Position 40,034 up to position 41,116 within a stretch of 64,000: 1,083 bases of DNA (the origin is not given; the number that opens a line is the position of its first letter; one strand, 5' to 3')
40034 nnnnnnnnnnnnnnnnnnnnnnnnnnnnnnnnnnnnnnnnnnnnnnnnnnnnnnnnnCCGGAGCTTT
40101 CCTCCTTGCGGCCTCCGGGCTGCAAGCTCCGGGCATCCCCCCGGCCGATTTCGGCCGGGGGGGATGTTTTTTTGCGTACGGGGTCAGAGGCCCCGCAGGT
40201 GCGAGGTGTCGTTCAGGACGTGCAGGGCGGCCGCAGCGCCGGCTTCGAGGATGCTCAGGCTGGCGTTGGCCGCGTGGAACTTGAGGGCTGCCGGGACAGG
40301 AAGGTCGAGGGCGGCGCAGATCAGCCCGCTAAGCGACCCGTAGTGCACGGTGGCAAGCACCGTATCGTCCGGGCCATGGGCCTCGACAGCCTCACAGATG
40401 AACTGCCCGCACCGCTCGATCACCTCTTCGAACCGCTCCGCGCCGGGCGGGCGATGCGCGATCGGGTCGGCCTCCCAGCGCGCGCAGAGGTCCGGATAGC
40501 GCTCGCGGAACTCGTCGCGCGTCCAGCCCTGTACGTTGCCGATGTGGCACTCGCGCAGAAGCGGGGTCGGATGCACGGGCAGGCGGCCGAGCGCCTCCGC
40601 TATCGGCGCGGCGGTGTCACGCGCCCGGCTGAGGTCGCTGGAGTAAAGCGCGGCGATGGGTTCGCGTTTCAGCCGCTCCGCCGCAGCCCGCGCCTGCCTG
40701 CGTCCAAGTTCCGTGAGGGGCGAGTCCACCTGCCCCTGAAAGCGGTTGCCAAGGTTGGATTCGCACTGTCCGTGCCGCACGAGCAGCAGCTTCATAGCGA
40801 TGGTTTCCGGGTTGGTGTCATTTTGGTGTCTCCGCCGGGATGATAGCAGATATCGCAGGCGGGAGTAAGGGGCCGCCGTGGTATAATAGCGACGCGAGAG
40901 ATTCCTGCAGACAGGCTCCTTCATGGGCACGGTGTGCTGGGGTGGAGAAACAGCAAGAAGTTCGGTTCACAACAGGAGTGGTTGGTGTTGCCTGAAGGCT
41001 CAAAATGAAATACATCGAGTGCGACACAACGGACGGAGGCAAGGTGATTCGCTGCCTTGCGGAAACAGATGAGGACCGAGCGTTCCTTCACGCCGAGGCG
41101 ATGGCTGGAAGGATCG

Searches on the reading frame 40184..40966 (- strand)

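Call 32: search_protein_families(library=pfam, proteins=[window:40184-40966:-], max_evalue=0.01)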
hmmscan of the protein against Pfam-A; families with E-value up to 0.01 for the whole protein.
window:40184-40966:- (260 aa): 1 family
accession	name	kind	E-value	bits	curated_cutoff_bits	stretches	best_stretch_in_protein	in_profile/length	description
PF00300.27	His_Phos_1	-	4.1e-57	193.4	21.7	1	60-244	1-183/194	Histidine phosphatase superfamily (branch 1)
